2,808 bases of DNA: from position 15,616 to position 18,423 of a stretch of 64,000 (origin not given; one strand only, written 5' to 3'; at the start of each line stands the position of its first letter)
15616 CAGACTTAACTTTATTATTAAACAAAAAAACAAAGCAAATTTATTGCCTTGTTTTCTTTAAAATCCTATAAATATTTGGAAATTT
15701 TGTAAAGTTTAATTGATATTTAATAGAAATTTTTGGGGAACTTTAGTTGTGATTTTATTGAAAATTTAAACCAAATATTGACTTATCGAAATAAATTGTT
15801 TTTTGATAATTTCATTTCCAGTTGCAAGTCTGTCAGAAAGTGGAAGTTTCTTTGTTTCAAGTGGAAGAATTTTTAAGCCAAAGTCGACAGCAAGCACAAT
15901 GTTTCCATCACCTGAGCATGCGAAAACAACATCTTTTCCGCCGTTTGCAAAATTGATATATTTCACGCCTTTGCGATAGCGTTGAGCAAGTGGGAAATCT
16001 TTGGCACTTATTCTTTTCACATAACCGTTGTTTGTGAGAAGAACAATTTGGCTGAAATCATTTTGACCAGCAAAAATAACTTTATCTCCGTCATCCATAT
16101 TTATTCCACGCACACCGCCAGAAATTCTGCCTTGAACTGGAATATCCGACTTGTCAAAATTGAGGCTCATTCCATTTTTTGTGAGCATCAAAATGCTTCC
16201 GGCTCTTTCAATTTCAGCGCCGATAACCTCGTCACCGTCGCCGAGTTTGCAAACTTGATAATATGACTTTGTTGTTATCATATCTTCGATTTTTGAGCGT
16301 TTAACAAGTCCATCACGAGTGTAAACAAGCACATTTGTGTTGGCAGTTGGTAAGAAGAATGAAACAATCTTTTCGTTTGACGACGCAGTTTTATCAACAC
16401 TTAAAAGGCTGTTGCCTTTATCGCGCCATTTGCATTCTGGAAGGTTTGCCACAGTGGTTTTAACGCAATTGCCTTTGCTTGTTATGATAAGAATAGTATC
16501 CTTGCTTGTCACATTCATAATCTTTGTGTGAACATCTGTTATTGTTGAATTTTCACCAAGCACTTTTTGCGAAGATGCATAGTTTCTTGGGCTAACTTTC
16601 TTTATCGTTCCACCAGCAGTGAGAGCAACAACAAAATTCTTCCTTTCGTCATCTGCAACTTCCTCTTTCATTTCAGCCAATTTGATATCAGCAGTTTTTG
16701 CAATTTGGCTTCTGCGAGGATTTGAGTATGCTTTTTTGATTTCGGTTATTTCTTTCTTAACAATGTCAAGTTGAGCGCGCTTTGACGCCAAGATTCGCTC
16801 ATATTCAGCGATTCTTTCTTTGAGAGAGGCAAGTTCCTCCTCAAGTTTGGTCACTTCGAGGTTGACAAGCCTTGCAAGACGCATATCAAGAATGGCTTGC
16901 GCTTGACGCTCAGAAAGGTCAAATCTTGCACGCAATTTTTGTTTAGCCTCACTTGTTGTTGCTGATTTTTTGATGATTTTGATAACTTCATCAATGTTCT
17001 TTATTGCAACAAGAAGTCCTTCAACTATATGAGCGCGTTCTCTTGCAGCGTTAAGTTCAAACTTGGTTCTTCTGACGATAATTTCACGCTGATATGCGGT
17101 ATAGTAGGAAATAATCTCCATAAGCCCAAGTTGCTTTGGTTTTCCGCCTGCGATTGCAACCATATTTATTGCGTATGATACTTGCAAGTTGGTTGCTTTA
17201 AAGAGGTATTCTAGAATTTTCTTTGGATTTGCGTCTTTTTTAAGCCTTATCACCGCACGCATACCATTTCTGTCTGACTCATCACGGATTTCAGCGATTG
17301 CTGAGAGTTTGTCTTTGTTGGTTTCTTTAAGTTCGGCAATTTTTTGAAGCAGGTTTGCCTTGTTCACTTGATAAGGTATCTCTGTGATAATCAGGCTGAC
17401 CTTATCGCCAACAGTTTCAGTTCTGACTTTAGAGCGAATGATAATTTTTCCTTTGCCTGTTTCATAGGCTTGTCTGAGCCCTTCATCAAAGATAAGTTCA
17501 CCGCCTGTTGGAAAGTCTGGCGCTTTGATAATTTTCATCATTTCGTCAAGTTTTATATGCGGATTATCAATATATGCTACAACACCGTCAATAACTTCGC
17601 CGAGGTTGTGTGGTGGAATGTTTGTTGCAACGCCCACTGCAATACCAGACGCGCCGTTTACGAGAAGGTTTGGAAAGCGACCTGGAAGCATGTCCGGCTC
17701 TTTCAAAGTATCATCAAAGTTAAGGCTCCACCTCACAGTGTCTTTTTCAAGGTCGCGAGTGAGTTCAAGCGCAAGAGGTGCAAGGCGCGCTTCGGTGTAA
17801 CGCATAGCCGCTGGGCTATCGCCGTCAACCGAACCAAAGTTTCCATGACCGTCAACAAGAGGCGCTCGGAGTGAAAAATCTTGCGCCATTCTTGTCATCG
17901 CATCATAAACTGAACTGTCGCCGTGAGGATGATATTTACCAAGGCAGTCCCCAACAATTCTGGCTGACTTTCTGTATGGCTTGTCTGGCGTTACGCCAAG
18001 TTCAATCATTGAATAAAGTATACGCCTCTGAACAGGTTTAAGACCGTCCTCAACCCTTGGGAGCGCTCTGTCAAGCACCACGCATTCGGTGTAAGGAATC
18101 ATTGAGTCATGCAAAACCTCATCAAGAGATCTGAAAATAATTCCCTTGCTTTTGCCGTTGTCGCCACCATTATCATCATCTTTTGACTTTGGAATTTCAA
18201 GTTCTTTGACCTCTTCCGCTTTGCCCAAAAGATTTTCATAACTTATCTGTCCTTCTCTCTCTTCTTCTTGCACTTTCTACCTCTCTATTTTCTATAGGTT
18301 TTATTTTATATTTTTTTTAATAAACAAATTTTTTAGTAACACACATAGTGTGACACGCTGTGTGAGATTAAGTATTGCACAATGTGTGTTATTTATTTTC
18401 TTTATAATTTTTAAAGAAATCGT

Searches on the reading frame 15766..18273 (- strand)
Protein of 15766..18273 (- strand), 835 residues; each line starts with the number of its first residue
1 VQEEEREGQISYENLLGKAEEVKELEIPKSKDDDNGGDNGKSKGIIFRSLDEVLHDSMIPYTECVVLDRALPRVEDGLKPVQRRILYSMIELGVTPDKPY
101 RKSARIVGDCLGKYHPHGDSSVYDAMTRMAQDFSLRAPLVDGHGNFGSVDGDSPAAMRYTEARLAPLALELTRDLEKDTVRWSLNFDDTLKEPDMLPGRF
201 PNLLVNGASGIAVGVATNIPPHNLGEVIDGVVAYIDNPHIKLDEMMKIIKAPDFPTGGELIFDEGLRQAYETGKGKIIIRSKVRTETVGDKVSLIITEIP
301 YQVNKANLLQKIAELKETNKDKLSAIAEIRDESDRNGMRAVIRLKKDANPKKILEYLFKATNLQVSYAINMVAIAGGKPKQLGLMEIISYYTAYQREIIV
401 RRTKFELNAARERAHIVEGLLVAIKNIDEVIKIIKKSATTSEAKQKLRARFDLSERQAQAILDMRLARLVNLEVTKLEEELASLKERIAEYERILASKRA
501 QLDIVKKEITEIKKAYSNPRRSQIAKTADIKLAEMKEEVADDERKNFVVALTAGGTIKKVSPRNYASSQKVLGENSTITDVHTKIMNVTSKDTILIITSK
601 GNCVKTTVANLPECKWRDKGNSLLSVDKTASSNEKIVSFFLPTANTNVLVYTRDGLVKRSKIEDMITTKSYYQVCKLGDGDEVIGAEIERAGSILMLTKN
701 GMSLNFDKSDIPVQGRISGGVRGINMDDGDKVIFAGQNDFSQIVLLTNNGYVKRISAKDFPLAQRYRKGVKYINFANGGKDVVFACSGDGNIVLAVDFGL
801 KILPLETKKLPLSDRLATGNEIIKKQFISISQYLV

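Call 33: search_protein_families(library=ncbifam, proteins=[L125:9116-9901:+], max_evalue=0.01)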
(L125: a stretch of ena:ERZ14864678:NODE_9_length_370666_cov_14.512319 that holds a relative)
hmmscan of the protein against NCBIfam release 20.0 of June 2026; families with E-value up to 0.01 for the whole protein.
L125:9116-9901:+ (261 aa): 77 families (the best 25 are shown)
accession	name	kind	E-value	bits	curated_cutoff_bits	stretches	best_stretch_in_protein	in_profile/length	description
TIGR01934.1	MenG_MenH_UbiE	subfamily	8.7e-16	57.9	158.35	1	40-152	34-147/223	ubiquinone/menaquinone biosynthesis methyltransferase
TIGR02021.1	BchM-ChlM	equivalog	5.4e-15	55.4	158.9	1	33-150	43-159/218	magnesium protoporphyrin IX methyltransferase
NF001241.0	PRK00216.1-2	equivalog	1.2e-14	54.6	327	1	42-153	49-154/231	demethylmenaquinone methyltransferase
TIGR01983.1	UbiG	equivalog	1.4e-14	54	102.95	1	41-159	46-164/228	bifunctional 2-polyprenyl-6-hydroxyphenol methylase/3-demethylubiquinol 3-O-methyltransferase UbiG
NF051855.1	GlySarMtaseBact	equivalog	1.6e-14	54.1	350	1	37-155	45-167/259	glycine/sarcosine N-methyltransferase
NF045882.1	PLipidMtase_Leg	equivalog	2.5e-14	53.6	390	1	34-147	32-144/207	phospholipid N-methyltransferase PmtA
NF041255.1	mycofact_MftM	equivalog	2.7e-14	53.2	200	1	44-140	139-235/289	mycofactocin oligosaccharide methyltransferase MftM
NF043040.1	corrin_prot_MT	hypoth_equivalog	4.2e-14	52.5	180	1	37-147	34-148/216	corrinoid protein-associated methyltransferase CpaM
TIGR02072.1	BioC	equivalog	4.5e-14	52.8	184.95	1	37-153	26-139/244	malonyl-ACP O-methyltransferase BioC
NF001244.0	PRK00216.1-5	equivalog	8.9e-13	48.1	216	1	41-152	45-159/236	bifunctional demethylmenaquinone methyltransferase/2-methoxy-6-polyprenyl-1,4-benzoquinol methylase UbiE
NF041537.1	ArsM_AhpD_UU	exception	6.5e-12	44.9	510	1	43-148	75-182/345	arsenite methyltransferase/AhpD domain selenoprotein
NF045667.1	MTase_DVU1556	equivalog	8.1e-12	45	155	1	43-152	21-125/213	DVU_1556 family methyltransferase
NF001243.0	PRK00216.1-4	equivalog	2.3e-11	43.5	235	1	34-145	39-150/237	demethylmenaquinone methyltransferase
NF045825.1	FAmtase_mtf2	equivalog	3.1e-11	43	400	1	40-153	54-165/248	fatty-acid O-methyltransferase Mtf2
NF011529.0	PRK14968.1-3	equivalog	4.9e-11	42.4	162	1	42-117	32-107/198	putative methyltransferase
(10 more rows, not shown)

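Call 34: search_protein_families(library=padloc, proteins=[L125:9116-9901:+], max_evalue=0.01)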
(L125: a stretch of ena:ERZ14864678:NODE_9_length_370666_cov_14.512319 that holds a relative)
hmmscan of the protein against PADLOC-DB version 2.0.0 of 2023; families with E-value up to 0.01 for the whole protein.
L125:9116-9901:+ (261 aa): 3 families
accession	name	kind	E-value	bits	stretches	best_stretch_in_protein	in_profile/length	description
PDLC04134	mad2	-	5.4e-26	89.5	1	37-157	282-405/492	mads_2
PDLC00032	DruM2|DruM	-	0.00074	16.9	1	47-101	5-59/424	DNA cytosine methylase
PDLC02655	DrmMII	-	0.0049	14.2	1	47-88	2-43/323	DrmMII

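Call 36: find_homologous_proteins(query=window:15766-18273:-, max_evalue=1e-100)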
Query window:15766-18273:- (835 aa): 8000 proteins with E <= 1e-100 among 8000 candidates; the best 120 are listed.
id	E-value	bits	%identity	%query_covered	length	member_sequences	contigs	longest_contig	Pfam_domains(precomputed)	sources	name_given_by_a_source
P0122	0.0e+0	1833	100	100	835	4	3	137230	PF00521.27,PF03989.19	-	-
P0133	0.0e+0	1806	98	100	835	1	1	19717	PF00521.27,PF03989.19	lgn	-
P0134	0.0e+0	1590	86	100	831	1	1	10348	PF00521.27,PF03989.19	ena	-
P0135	0.0e+0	1566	84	100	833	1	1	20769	PF00521.27,PF03989.19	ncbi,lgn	-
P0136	0.0e+0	1480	80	100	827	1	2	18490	PF00521.27,PF03989.19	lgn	-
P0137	0.0e+0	1437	77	100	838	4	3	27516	PF00521.27,PF03989.19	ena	-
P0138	0.0e+0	1428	78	99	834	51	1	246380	PF00521.27,PF03989.19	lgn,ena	-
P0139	0.0e+0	1321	72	99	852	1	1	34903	PF00521.27,PF03989.19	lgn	-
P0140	0.0e+0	1302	72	97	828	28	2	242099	PF00521.27,PF03989.19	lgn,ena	-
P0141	0.0e+0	1297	72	97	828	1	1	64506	PF00521.27,PF03989.19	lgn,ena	-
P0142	0.0e+0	1292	73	95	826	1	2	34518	PF00521.27,PF03989.19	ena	-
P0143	0.0e+0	1292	73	95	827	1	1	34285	PF00521.27,PF03989.19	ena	-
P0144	0.0e+0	1292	73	95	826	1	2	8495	PF00521.27,PF03989.19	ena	-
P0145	0.0e+0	1292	73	95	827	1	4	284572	PF00521.27,PF03989.19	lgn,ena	-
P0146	0.0e+0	1291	71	99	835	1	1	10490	PF00521.27,PF03989.19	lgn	-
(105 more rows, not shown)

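Call 37: find_encoding_contigs(protein=P0133, flank=10000, max_places=10)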
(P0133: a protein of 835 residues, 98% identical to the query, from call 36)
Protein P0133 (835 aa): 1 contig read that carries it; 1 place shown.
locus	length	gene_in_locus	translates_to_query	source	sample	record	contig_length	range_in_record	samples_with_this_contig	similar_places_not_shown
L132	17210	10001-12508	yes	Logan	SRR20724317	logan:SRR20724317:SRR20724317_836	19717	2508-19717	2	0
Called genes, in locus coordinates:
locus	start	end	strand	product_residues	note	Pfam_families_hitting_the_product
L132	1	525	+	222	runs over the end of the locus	PF01746:tRNA_m1G_MT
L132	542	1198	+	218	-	PF01048:PNP_UDP_1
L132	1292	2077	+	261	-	PF03193:RsgA_GTPase (faint), PF01926:MMR_HSR1, PF02421:FeoB_N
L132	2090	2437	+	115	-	PF08378:NERD (weak), PF02021:UPF0102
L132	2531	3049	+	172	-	-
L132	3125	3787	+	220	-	PF00005:ABC_tran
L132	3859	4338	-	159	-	-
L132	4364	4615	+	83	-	-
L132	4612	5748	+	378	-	PF00082:Peptidase_S8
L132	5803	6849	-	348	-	PF03033:Glyco_transf_28, PF04101:Glyco_tran_28_C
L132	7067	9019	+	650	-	PF02518:HATPase_c, PF00204:DNA_gyraseB, PF01751:Toprim, PF00986:DNA_gyraseB_C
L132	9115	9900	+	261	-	PF00398:RrnaAD (weak), PF01209:Ubie_methyltran, PF05401:NodS, PF13489:Methyltransf_23, PF08241:Methyltransf_11, PF08242:Methyltransf_12, PF13649:Methyltransf_25, PF13847:Methyltransf_31, +6 more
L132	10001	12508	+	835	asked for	PF00521:DNA_topoisoIV, PF03989:DNA_gyraseA_C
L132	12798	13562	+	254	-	PF01522:Polysacc_deac_1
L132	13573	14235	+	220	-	PF00436:SSB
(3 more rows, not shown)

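Call 38: find_encoding_contigs(protein=P0135, flank=10000, max_places=10)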
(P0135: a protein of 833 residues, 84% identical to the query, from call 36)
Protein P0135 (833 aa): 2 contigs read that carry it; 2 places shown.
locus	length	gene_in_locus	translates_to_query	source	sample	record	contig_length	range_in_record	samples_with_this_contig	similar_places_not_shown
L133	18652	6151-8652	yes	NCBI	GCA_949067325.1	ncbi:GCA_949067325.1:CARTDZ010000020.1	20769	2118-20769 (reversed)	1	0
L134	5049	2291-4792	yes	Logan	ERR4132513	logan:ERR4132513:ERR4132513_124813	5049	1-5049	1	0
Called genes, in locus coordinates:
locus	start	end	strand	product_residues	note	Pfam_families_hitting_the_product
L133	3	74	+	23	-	?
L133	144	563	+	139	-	-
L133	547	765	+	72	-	-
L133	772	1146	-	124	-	-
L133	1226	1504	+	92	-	-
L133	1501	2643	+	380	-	PF00082:Peptidase_S8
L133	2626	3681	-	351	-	PF03033:Glyco_transf_28, PF04101:Glyco_tran_28_C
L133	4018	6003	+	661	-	PF02518:HATPase_c, PF00204:DNA_gyraseB, PF01751:Toprim, PF00986:DNA_gyraseB_C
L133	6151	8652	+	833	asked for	PF00521:DNA_topoisoIV, PF03989:DNA_gyraseA_C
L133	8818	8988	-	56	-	-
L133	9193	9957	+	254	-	PF01522:Polysacc_deac_1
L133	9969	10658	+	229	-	PF00436:SSB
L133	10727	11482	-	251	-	-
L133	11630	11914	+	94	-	PF00166:Cpn10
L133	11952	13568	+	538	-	PF00118:Cpn60_TCP1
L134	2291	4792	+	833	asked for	PF00521:DNA_topoisoIV, PF03989:DNA_gyraseA_C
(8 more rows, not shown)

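Call 39: find_encoding_contigs(protein=P0138, flank=10000, max_places=10)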
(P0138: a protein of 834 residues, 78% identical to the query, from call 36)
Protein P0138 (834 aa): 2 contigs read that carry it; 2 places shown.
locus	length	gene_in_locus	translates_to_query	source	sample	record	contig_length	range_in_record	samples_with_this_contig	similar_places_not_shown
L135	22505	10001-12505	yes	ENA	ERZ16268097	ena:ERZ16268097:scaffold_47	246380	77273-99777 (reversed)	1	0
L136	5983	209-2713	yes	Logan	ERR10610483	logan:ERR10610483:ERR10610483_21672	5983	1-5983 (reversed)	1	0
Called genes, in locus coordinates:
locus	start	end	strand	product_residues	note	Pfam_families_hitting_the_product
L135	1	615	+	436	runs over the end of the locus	PF02881:SRP54_N, PF07015:VirC1 (faint), PF06414:Zeta_toxin (weak), PF00448:SRP54, PF01656:CbiA (weak), PF13401:AAA_22 (weak), PF02978:SRP_SPB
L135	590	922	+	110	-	PF00886:Ribosomal_S16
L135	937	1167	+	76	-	PF13083:KH_KhpA-B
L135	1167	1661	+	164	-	PF01782:RimM, PF24986:PRC_RimM (weak)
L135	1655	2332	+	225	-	PF01746:tRNA_m1G_MT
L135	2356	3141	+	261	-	PF00350:Dynamin_N (faint), PF01926:MMR_HSR1, PF02421:FeoB_N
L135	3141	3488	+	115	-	PF08378:NERD, PF02021:UPF0102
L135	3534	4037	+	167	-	-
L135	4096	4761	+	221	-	PF00005:ABC_tran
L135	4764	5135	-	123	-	-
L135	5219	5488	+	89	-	-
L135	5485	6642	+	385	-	PF00082:Peptidase_S8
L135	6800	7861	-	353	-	PF03033:Glyco_transf_28, PF04101:Glyco_tran_28_C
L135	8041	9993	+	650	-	PF02518:HATPase_c, PF00204:DNA_gyraseB, PF01751:Toprim, PF00986:DNA_gyraseB_C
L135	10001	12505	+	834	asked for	PF00521:DNA_topoisoIV, PF03989:DNA_gyraseA_C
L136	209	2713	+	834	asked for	PF00521:DNA_topoisoIV, PF03989:DNA_gyraseA_C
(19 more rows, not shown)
